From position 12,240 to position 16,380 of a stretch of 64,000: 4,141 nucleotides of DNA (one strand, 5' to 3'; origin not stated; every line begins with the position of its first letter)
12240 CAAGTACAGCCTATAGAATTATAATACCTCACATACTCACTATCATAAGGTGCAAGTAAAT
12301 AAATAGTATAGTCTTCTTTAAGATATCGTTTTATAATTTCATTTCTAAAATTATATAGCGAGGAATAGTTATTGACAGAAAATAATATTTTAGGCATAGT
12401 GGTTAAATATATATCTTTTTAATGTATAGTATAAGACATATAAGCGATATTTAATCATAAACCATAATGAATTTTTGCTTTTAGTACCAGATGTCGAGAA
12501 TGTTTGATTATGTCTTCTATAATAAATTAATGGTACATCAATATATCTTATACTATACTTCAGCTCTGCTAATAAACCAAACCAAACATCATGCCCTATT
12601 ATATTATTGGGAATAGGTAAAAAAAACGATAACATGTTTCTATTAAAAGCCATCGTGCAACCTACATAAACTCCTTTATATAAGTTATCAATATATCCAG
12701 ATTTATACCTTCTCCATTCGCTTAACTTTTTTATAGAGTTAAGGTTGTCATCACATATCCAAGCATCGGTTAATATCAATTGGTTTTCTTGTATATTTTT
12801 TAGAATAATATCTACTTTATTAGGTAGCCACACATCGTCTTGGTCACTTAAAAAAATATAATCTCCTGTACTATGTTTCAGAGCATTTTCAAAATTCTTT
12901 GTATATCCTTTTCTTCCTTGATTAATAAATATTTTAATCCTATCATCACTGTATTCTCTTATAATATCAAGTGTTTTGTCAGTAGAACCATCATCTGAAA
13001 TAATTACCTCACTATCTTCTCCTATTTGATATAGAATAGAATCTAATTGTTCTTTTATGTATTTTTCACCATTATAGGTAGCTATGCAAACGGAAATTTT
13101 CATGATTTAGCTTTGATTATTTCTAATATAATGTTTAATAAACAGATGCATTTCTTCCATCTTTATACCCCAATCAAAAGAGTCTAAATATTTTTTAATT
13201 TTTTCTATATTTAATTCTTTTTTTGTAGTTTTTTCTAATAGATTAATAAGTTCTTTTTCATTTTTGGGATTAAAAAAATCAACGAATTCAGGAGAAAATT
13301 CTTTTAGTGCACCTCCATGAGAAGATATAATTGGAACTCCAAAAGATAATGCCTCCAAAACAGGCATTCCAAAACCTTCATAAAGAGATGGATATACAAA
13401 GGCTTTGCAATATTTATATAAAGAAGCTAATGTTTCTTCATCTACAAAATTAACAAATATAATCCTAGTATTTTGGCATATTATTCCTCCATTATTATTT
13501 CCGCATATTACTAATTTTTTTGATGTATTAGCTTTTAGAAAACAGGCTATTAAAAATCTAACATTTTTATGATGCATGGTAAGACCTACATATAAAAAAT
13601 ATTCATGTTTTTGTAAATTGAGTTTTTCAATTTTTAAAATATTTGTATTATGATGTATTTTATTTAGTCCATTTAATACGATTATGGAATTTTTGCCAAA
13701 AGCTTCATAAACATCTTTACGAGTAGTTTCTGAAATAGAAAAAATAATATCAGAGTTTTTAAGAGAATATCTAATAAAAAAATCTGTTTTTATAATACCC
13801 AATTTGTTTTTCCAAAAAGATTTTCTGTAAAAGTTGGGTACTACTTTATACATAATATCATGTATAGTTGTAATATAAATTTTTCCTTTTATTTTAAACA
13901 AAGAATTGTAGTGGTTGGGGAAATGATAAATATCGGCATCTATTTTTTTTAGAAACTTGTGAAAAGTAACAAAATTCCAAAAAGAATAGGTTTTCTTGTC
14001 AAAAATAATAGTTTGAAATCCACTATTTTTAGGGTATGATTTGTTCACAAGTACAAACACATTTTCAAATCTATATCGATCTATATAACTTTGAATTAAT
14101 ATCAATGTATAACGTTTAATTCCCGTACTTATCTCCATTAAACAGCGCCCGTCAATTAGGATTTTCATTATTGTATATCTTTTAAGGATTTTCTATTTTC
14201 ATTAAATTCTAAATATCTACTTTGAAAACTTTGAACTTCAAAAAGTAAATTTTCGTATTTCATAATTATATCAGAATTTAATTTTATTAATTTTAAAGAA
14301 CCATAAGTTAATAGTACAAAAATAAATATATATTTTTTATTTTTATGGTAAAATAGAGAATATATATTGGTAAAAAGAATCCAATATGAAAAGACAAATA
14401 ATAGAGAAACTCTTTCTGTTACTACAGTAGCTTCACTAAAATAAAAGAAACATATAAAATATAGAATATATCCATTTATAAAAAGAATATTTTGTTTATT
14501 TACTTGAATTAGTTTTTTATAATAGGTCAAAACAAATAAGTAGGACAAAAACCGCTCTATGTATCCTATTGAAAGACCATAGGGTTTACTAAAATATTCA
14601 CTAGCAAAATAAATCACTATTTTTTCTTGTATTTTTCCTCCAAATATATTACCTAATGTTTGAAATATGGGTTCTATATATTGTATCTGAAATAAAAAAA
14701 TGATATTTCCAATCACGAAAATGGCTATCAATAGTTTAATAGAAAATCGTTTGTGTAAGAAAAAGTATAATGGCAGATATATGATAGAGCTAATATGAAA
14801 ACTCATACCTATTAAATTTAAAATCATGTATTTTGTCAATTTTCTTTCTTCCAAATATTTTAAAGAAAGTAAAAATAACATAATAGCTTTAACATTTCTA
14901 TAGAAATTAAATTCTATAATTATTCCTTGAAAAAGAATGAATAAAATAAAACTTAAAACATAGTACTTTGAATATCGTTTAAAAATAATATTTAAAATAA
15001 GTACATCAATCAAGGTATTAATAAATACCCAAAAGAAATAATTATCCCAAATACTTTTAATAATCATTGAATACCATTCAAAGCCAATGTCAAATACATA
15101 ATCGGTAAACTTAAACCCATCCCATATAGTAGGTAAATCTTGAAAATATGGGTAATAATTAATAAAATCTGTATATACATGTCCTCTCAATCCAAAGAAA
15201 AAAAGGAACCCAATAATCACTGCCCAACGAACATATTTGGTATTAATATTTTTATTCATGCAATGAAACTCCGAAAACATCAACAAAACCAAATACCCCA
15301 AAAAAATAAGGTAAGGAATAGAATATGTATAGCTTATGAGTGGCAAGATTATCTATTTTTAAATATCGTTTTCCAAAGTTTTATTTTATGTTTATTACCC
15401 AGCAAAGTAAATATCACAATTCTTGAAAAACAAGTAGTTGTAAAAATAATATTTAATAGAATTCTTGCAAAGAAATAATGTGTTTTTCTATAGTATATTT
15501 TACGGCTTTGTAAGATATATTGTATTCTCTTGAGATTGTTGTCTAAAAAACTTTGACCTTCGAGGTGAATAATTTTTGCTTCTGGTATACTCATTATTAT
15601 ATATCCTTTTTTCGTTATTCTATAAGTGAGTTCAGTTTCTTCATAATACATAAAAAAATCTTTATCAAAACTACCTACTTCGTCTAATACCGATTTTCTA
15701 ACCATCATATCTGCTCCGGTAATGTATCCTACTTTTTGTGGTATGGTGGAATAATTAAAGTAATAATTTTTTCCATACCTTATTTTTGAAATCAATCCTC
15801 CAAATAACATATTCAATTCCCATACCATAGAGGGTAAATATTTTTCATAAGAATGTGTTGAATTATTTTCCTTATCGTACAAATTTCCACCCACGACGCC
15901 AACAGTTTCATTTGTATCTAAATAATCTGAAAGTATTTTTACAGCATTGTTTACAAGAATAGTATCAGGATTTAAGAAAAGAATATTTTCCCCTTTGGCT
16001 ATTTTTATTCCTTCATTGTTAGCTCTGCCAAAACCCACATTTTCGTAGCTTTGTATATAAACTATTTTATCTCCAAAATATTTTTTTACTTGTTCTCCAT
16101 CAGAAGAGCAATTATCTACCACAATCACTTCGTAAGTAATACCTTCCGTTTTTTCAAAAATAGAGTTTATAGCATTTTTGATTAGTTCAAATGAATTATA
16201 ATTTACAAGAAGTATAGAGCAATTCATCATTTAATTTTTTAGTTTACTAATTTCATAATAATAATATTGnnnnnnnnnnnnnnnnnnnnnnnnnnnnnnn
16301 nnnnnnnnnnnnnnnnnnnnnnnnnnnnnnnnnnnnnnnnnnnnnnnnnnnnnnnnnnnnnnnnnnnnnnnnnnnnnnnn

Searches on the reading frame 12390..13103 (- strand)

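Call 59: search_protein_families(library=pfam, proteins=[window:12390-13103:-], max_evalue=0.00001)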
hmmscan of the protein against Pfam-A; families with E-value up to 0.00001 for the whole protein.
window:12390-13103:- (237 aa): 3 families
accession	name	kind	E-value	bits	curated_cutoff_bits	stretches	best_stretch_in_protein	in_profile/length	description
PF00535.33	Glycos_transf_2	-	1.2e-30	107.1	23.3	1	4-151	1-157/168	Glycosyl transferase family 2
PF10111.15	Glyco_tranf_2_2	-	3.4e-10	40.3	27.3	1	5-109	2-111/276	Glycosyltransferase like family 2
PF13641.12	Glyco_tranf_2_3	-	8.4e-10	39.5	27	1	3-102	3-109/230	Glycosyltransferase like family 2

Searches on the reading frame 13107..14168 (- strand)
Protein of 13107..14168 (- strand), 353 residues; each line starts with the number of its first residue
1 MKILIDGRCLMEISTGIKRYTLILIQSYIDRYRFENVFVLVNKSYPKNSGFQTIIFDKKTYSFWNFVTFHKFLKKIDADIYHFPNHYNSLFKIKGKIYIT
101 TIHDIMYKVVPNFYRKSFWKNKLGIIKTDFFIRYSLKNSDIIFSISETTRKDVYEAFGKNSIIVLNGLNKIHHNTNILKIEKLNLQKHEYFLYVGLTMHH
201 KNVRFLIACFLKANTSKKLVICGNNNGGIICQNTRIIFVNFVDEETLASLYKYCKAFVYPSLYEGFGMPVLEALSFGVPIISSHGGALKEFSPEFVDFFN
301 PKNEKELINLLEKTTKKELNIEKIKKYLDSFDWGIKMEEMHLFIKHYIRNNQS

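Call 59: search_protein_families(library=pfam, proteins=[window:13107-14168:-], max_evalue=0.00001)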
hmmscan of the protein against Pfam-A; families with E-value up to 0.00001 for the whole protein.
window:13107-14168:- (353 aa): 4 families
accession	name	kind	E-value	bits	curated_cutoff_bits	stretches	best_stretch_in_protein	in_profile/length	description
PF00534.26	Glycos_transf_1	-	6.7e-21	75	26.4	1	181-323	7-164/172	Glycosyl transferases group 1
PF13692.12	Glyco_trans_1_4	-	1.2e-16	61.6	27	1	190-293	3-116/142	Glycosyl transferases group 1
PF13439.12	Glyco_transf_4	-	2.6e-06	28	28.5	1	55-167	50-165/170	Glycosyltransferase Family 4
PF20706.3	GT4-conflict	-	4.1e-06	26.5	26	1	243-286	271-315/385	Family 4 Glycosyltransferase in conflict systems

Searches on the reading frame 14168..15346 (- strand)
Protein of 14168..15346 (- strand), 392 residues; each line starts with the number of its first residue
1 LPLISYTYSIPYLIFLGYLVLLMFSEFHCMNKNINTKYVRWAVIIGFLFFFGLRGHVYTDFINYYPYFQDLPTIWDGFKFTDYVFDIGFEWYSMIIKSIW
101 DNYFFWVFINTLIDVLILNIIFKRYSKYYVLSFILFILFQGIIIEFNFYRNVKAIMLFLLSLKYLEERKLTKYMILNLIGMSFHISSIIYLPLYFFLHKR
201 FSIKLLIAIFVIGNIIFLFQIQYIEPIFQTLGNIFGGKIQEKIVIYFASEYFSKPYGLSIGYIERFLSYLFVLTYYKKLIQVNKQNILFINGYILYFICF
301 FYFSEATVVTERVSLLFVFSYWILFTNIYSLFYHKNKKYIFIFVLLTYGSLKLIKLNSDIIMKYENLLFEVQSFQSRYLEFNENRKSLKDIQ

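Call 6: search_protein_families(library=pfam, proteins=[window:14168-15346:-])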
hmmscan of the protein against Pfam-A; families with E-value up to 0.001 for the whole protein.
window:14168-15346:- (392 aa): 1 family
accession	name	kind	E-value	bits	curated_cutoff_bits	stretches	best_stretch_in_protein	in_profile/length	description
PF14897.12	EpsG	-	1.5e-37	129.9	30.1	1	40-356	4-312/326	EpsG family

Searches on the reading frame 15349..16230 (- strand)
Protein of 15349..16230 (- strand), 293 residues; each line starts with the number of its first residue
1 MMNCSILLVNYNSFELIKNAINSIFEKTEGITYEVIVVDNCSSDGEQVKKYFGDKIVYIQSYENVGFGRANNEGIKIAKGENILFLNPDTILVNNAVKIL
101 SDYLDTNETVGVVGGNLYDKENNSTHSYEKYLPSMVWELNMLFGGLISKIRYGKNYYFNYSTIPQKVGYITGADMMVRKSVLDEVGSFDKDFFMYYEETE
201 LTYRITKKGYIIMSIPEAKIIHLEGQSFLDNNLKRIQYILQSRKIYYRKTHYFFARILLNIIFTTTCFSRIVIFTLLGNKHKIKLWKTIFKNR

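Call 6: search_protein_families(library=pfam, proteins=[window:15349-16230:-])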
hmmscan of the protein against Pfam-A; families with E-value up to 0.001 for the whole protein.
window:15349-16230:- (293 aa): 4 families
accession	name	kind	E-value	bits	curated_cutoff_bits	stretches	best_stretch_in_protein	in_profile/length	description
PF00535.33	Glycos_transf_2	-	1.1e-21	77.9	23.3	1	5-185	1-167/168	Glycosyl transferase family 2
PF13641.12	Glyco_tranf_2_3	-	2.3e-09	38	27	1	4-228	3-217/230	Glycosyltransferase like family 2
PF13632.12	Glyco_trans_2_3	-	1.1e-06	29.1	27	1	83-263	2-170/198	Glycosyl transferase family group 2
PF10111.15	Glyco_tranf_2_2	-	2.5e-05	24.3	27.3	1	32-211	29-205/276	Glycosyltransferase like family 2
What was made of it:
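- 15349..16230 (-): GT2 glycosyltransferase (293 aa). It is the first gene of the left (gmd-proximal) module and lies immediately left of copy A. Pfam Glycos_transf_2, E=1e-21 (call 6).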

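Call 21: find_encoding_contigs(protein=window:15349-16230:-, flank=10000, max_places=10)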
Protein window:15349-16230:- (293 aa): no gene with exactly this product is on record in the collection.
